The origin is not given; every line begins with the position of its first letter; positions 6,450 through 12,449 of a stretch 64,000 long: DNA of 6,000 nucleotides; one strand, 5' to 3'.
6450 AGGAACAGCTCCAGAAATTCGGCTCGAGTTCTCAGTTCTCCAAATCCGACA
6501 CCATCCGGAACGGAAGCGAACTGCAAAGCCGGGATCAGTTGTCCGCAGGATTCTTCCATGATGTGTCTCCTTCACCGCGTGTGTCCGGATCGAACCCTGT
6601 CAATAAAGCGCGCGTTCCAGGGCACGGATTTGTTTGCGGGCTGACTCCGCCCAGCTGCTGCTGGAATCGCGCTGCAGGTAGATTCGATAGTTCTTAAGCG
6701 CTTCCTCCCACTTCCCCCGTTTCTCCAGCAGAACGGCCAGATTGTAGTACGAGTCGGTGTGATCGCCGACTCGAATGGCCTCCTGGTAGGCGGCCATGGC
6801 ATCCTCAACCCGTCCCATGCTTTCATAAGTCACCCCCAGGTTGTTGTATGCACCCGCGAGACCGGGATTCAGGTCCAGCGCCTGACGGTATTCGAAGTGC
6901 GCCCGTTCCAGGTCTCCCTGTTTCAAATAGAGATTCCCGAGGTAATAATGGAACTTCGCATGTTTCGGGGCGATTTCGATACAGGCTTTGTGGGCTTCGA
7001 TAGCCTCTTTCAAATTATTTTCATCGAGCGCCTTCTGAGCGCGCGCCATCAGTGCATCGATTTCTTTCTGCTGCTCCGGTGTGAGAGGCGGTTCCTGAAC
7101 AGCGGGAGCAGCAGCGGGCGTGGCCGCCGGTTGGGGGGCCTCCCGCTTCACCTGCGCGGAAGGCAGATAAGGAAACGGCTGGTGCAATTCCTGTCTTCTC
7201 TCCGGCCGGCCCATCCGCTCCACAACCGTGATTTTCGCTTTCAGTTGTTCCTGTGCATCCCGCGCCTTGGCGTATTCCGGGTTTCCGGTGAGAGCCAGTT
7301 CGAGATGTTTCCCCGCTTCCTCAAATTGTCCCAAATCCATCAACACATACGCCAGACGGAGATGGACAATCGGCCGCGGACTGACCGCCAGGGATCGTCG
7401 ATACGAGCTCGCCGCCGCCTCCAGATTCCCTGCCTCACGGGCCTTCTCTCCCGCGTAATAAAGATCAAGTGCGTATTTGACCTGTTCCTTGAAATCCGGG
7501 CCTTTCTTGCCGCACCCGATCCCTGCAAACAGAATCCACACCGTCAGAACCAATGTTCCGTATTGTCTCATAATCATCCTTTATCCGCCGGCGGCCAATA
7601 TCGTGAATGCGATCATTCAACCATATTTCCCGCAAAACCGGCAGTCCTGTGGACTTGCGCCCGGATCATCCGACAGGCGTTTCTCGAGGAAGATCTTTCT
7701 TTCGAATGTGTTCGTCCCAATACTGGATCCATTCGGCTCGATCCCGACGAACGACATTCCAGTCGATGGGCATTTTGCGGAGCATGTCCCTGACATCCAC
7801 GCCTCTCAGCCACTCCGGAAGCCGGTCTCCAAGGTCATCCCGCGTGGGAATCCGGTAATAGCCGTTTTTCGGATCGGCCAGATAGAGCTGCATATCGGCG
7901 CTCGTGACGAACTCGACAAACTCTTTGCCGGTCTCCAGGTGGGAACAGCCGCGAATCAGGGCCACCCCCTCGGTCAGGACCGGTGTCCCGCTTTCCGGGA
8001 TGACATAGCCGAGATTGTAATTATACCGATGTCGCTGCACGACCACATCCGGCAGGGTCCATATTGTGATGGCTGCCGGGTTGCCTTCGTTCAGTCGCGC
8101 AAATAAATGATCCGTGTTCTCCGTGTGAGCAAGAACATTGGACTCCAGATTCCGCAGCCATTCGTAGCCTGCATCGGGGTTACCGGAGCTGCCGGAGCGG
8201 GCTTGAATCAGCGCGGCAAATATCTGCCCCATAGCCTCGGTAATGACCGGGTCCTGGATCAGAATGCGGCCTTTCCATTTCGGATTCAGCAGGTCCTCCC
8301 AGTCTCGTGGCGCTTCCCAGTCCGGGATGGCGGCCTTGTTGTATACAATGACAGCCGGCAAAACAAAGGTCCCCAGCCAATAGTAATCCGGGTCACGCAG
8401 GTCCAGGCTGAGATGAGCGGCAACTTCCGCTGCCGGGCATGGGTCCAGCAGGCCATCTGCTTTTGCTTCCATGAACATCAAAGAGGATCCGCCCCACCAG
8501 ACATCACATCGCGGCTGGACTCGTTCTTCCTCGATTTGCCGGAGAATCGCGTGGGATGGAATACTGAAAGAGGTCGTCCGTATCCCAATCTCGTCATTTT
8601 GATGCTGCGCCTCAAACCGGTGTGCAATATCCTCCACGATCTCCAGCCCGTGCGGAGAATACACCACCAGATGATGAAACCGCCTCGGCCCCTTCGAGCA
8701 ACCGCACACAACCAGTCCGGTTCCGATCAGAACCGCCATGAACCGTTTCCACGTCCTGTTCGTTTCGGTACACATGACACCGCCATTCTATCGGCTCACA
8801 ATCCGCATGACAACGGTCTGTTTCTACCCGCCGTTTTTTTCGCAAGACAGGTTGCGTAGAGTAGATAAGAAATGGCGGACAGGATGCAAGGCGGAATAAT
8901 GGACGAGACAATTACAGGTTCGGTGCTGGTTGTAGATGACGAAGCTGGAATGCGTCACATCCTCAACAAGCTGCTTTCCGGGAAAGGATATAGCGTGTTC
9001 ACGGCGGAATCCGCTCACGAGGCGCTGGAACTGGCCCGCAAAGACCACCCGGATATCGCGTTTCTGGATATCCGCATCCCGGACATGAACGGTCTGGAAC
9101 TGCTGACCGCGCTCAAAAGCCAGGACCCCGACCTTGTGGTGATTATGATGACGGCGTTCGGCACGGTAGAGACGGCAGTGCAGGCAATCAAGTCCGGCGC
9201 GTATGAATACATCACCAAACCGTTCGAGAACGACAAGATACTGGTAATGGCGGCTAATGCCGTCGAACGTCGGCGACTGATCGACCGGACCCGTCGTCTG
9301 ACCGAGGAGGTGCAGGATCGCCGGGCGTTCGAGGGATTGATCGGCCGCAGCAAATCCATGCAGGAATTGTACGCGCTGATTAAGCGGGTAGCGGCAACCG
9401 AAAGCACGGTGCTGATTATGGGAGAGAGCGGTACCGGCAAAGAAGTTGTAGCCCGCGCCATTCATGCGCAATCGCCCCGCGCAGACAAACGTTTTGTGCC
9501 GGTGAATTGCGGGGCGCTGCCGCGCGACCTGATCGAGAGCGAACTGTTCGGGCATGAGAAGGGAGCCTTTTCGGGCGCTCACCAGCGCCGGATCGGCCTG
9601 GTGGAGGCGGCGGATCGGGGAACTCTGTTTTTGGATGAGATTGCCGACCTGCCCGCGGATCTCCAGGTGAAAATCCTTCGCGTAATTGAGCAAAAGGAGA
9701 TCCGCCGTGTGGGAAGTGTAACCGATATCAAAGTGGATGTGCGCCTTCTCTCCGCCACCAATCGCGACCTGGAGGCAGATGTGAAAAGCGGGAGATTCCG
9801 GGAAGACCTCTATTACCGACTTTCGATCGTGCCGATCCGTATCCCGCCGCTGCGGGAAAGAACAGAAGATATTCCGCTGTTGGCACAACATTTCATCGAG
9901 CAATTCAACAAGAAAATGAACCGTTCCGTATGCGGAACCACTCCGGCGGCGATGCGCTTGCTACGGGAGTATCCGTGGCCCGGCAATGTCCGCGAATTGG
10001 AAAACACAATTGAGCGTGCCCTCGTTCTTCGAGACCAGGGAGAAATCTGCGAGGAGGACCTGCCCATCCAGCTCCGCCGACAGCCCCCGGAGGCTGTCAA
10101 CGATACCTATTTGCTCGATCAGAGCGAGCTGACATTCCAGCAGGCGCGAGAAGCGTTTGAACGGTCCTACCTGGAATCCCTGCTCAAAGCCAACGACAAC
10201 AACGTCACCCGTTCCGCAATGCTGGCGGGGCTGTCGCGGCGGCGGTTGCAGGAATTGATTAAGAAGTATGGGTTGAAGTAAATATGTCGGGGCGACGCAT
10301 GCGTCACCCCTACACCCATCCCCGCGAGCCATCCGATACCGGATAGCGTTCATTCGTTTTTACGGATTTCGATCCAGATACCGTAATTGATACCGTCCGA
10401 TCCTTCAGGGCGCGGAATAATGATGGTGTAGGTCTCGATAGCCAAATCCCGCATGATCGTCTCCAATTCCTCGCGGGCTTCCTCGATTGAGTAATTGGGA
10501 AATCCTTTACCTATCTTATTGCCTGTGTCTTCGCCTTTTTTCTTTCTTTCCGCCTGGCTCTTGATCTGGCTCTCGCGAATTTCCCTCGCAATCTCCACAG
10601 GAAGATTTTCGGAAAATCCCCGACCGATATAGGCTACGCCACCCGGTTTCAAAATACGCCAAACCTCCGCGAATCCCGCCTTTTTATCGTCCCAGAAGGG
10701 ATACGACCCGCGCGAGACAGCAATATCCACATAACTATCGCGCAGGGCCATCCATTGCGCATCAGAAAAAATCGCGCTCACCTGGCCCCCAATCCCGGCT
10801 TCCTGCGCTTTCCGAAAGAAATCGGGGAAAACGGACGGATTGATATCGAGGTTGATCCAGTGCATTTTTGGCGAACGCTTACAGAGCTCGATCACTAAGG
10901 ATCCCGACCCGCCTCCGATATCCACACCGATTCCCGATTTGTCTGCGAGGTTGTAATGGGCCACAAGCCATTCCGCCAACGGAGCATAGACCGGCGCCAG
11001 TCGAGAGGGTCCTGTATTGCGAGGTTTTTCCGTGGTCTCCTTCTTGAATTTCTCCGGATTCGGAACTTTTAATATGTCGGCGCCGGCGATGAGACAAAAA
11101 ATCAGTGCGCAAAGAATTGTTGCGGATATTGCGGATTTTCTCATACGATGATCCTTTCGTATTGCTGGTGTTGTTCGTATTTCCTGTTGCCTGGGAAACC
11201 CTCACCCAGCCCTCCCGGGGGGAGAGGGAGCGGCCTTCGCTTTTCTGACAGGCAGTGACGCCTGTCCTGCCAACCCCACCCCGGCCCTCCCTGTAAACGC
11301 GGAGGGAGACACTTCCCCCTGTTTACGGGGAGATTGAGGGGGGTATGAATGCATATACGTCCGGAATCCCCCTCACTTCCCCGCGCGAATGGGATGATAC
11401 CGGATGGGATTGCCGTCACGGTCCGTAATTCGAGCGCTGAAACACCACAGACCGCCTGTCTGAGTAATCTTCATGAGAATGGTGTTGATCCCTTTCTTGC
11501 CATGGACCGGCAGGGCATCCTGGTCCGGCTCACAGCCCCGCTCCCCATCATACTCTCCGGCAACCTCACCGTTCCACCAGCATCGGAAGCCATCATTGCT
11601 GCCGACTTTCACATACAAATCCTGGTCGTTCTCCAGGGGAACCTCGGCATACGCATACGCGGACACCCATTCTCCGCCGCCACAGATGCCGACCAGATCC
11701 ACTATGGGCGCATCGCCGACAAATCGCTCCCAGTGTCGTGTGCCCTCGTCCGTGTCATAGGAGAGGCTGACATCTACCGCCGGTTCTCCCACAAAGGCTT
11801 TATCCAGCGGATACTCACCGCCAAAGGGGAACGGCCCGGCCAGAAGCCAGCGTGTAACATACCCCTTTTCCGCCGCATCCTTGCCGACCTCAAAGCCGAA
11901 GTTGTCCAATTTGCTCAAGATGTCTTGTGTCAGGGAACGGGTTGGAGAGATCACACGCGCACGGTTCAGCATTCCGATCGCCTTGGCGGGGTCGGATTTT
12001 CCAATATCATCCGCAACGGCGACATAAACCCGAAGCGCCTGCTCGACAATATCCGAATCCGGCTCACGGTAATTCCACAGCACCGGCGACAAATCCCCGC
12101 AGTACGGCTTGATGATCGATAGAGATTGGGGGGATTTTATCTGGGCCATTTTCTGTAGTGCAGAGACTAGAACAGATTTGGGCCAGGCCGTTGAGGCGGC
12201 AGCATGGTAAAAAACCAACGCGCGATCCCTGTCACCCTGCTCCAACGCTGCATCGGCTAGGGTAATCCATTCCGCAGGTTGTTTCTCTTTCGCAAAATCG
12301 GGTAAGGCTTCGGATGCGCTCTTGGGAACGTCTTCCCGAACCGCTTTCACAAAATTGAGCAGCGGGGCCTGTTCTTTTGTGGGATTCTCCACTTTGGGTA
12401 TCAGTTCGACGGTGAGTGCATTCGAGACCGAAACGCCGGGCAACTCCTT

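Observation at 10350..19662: Candidate undescribed envelope system: unknown anchored protein + MacB/FtsX-type ABC pair + 1,727-aa exported giant + exported methyltransferase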

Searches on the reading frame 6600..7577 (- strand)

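Call 54: search_protein_families(library=pfam, proteins=[window:6600-7577:-], max_evalue=0.001)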
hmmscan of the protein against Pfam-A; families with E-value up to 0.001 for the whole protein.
window:6600-7577:- (325 aa): 23 families
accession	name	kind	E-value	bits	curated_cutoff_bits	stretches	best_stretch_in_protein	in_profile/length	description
PF00515.34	TPR_1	-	1.9e-31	107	27.8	3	243-269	3-29/34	Tetratricopeptide repeat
PF07719.23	TPR_2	-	4.3e-29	98.6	27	2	207-239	1-33/34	Tetratricopeptide repeat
PF13181.12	TPR_8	-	2.5e-23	80.6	25.7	2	241-269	1-29/34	Tetratricopeptide repeat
PF13432.12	TPR_16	-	1.5e-22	80.1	32.7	4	213-269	3-59/65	Tetratricopeptide repeat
PF13431.12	TPR_17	-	1.6e-22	78.2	24.4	2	198-227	4-33/34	Tetratricopeptide repeat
PF13414.12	TPR_11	-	2.3e-22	78.9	26.8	2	214-255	1-42/42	TPR repeat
PF14559.12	TPR_19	-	2.5e-19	69.8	25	3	183-226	1-44/68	Tetratricopeptide repeat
PF13428.12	TPR_14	-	3.2e-17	61.7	23.5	1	210-248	4-42/44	Tetratricopeptide repeat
PF13424.12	TPR_12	-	2.6e-15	56.8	30.1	1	237-270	41-74/77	Tetratricopeptide repeat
PF13176.12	TPR_7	-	1.8e-14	52.9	27.9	0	243-269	1-29/36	Tetratricopeptide repeat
PF13374.12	TPR_10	-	8.6e-12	45.1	27.5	1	241-270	2-31/42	Tetratricopeptide repeat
PF13371.12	TPR_9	-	6.1e-11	42.6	35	0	213-270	1-58/73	Tetratricopeptide repeat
PF13174.12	TPR_6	-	1.8e-10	41.2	26.3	0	275-305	1-31/33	Tetratricopeptide repeat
PF24575.1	TPR_Slam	-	1.2e-07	32.5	35.2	0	39-90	50-102/104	Surface lipoprotein assembly modifier, N-terminal TPR repeats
PF07721.20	TPR_4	-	9.9e-07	29.2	27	0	71-92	3-24/26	Tetratricopeptide repeat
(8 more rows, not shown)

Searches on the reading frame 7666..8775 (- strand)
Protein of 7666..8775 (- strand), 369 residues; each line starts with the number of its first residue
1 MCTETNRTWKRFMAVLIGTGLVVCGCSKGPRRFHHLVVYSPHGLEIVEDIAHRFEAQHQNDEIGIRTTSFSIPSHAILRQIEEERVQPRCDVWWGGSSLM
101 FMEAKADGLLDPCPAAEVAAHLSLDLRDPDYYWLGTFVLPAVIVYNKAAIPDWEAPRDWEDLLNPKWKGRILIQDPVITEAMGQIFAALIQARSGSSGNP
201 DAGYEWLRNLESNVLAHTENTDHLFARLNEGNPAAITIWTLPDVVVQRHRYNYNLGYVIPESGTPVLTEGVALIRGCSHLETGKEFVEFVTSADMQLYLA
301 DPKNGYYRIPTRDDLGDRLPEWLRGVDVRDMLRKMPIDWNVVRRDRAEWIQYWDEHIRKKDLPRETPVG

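Call 32: search_protein_families(library=ncbifam, proteins=[window:7666-8775:-], max_evalue=0.0001)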
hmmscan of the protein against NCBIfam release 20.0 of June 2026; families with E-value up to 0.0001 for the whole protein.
window:7666-8775:- (369 aa): 3 families
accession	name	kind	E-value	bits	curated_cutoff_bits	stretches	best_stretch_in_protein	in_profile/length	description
NF011620.1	PRK15046.1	equivalog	1.8e-20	73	310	1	21-354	12-333/334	2-aminoethylphosphonate ABC transporter substrate-binding protein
TIGR03261.1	phnS2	equivalog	4.3e-16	58.9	392.75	1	34-357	22-329/334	putative 2-aminoethylphosphonate ABC transporter substrate-binding protein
TIGR03227.1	PhnS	equivalog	1.5e-15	57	395.3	1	9-356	12-345/360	2-aminoethylphosphonate ABC transporter substrate-binding protein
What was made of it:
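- Checked: A PhnS-like binding-protein gene lies just outside, at 7666-8775 (call 32).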

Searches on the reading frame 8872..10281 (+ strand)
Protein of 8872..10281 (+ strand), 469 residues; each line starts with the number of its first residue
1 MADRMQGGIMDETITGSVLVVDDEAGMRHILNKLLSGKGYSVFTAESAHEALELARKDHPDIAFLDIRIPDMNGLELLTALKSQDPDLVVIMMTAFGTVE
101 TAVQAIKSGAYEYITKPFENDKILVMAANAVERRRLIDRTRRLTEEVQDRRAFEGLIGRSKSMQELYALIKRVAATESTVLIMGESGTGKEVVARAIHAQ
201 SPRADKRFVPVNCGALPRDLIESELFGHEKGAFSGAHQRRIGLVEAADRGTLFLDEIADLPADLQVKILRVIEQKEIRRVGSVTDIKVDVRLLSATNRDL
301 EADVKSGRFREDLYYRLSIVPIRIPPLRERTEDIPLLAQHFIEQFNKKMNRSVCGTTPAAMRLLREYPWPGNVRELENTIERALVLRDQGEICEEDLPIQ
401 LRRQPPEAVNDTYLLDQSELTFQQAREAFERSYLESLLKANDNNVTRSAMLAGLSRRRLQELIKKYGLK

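Call 54: search_protein_families(library=pfam, proteins=[window:8872-10281:+], max_evalue=0.001)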
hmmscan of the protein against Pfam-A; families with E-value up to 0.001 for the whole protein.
window:8872-10281:+ (469 aa): 7 families
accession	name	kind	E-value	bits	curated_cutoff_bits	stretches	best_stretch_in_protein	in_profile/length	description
PF00158.32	Sigma54_activat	-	4.3e-72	241.7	20.2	1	156-322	1-167/168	Sigma-54 interaction domain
PF00072.30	Response_reg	-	3.4e-32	111.3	30.2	1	18-126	1-109/111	Response regulator receiver domain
PF25601.1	AAA_lid_14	-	6.4e-29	100.1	27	1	328-408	1-81/87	AAA+ ATPase lid domain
PF14532.12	Sigma54_activ_2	-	6.6e-24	85.1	25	1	157-327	1-138/138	Sigma-54 interaction domain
PF13191.12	AAA_16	-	3.7e-07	31.2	32.6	1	156-232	2-85/167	AAA ATPase domain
PF07728.20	AAA_5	-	4.5e-06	27.2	22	1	180-298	2-123/139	AAA domain (dynein-related subfamily)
PF01078.27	Mg_chelatase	-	7.2e-06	26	20.3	0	235-297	93-157/207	Magnesium chelatase, subunit ChlI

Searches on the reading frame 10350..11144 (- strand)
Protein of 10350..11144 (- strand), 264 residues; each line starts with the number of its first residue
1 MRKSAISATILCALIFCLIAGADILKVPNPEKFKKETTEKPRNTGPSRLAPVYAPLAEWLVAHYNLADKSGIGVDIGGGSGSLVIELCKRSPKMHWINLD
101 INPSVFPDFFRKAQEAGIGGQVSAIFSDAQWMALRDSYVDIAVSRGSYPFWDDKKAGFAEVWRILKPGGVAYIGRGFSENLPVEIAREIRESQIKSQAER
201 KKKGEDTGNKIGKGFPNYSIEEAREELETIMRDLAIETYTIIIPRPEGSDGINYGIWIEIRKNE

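Call 4: search_protein_families(library=pfam, proteins=[window:10350-11144:-], max_evalue=0.01)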
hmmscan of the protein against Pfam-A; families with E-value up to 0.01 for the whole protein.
window:10350-11144:- (264 aa): 7 families
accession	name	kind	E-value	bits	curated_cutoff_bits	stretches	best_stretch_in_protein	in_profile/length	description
PF08241.18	Methyltransf_11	-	2.2e-11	44.7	21.2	1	74-173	1-95/95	Methyltransferase domain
PF13649.12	Methyltransf_25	-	3.1e-11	44.2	27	1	74-169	2-97/97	Methyltransferase domain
PF08242.18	Methyltransf_12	-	3.4e-06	28.1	30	1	74-170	1-97/98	Methyltransferase domain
PF13847.12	Methyltransf_31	-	1.1e-05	25.6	27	1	74-182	8-119/145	Methyltransferase domain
PF01209.24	Ubie_methyltran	-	1.1e-05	25.4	20.1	1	74-172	52-150/233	ubiE/COQ5 methyltransferase family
PF02390.23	Methyltransf_4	-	0.00067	19.6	24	1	73-118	5-50/173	Putative methyltransferase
PF00891.24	Methyltransf_2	-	0.0066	16.3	22.3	1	74-103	67-96/210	O-methyltransferase domain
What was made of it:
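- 10350..11144 (-): Small exported class I SAM methyltransferase (264 aa) with a signal peptide at residues 4-22 and a canonical D-x-G-x-G-x-G motif at 10902-10922. It is an accessory component. Pfam Methyltransf_11 and _25 (call 4).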

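Call 5: search_protein_families(library=ncbifam, proteins=[window:10350-11144:-], max_evalue=0.01)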
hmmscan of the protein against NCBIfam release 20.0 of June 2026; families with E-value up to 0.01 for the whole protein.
window:10350-11144:- (264 aa): 13 families
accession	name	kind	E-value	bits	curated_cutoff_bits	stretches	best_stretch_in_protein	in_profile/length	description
TIGR02072.1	BioC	equivalog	2.5e-08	34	184.95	1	57-181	24-140/244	malonyl-ACP O-methyltransferase BioC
NF052510.1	methyltran_MpqE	exception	3.8e-07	29.7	335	1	68-171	45-149/234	methyl-plastoquinone biosynthesis methyltransferase MpqE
NF041537.1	ArsM_AhpD_UU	exception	6e-07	28.6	510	1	74-172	81-179/345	arsenite methyltransferase/AhpD domain selenoprotein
TIGR01934.1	MenG_MenH_UbiE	subfamily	1.6e-06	27.6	158.35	1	74-173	44-141/223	ubiquinone/menaquinone biosynthesis methyltransferase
NF001240.0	PRK00216.1-1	equivalog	2.6e-06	26.7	378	1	74-171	68-166/251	bifunctional demethylmenaquinone methyltransferase/2-methoxy-6-polyprenyl-1,4-benzoquinol methylase UbiE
NF001244.0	PRK00216.1-5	equivalog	2e-05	24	216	1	72-173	51-153/236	bifunctional demethylmenaquinone methyltransferase/2-methoxy-6-polyprenyl-1,4-benzoquinol methylase UbiE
NF008823.0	PRK11873.1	subfamily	5.3e-05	22.8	263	1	74-189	82-198/272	arsenite methyltransferase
TIGR02469.1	CbiT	equivalog_domain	8.6e-05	22.8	78.3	1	72-170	22-117/124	precorrin-6Y C5,15-methyltransferase (decarboxylating) subunit CbiT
NF001242.0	PRK00216.1-3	equivalog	0.00017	21.1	351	1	73-172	74-174/258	bifunctional demethylmenaquinone methyltransferase/2-methoxy-6-polyprenyl-1,4-benzoquinol methylase UbiE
NF045667.1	MTase_DVU1556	equivalog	0.0012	18.4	155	1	61-173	15-119/213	DVU_1556 family methyltransferase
NF041536.1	ArsM_DUF2284_UU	exception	0.0041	15.5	575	1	120-173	127-180/459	arsenite methyltransferase/DUF2284 domain selenoprotein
NF043040.1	corrin_prot_MT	hypoth_equivalog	0.0058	16.1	180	0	74-173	46-147/216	corrinoid protein-associated methyltransferase CpaM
TIGR00091.1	TIGR00091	equivalog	0.0072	15.7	112.65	0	69-130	16-76/194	tRNA (guanosine(46)-N7)-methyltransferase TrmB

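Call 31: search_solved_structures(query=window:10350-11144:-, max_evalue=0.001)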
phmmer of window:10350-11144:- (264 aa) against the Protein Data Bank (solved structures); distinct sequences matched with E-value up to 0.001: 6.
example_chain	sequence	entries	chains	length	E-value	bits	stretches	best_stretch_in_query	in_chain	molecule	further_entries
3dlc_A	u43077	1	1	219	6.4e-21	78.3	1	29-242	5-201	Putative S-adenosyl-L-methionine-dependent Methyltransferase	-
9w6x_A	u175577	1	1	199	7e-08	35.5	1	71-173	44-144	YtkW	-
5epe_A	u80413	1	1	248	7.7e-05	25.6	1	73-184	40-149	SAM-dependent methyltransferase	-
3sm3_A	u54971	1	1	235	0.00019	24.3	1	63-187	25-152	SAM-dependent methyltransferases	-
1nkv_A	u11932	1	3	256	0.0008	22.2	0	74-183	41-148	HYPOTHETICAL PROTEIN yjhP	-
1f38_A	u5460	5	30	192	0.00084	22.2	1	68-148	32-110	PRECORRIN-8W DECARBOXYLASE | Precorrin-6y methyltransferase/putative decarboxylase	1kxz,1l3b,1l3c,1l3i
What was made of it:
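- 10350..11144 (-): The best solved relative is 3dlc at E 6e-21 (call 31).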

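Call 62: search_protein_families(library=padloc, proteins=[window:10350-11144:-], max_evalue=0.001)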
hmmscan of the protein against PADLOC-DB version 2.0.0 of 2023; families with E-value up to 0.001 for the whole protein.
window:10350-11144:- (264 aa): 1 family
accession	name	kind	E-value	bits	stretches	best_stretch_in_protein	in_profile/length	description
PDLC04134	mad2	-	7.8e-14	49.3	1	50-173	273-394/492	mads_2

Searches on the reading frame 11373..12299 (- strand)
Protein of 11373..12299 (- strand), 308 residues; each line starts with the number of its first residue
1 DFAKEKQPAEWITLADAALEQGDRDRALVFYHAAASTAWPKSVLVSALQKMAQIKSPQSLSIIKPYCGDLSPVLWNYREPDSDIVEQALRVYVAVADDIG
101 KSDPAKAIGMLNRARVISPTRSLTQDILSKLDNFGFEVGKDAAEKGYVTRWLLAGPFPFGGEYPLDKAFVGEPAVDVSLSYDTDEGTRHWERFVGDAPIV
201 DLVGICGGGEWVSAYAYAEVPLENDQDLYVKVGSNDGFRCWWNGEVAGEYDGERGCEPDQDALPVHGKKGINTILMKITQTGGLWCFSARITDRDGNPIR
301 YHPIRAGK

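Call 82: search_protein_families(library=pfam, proteins=[window:11373-12299:-], max_evalue=10)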
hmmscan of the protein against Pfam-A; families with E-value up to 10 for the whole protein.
window:11373-12299:- (308 aa): 3 families
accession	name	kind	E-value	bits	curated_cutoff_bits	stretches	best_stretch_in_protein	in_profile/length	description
PF13428.12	TPR_14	-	0.00029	21.7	23.5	1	8-44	1-36/44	Tetratricopeptide repeat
PF07719.23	TPR_2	-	0.013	16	27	1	9-35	2-28/34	Tetratricopeptide repeat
PF07721.20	TPR_4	-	0.61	11.3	27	1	12-29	5-22/26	Tetratricopeptide repeat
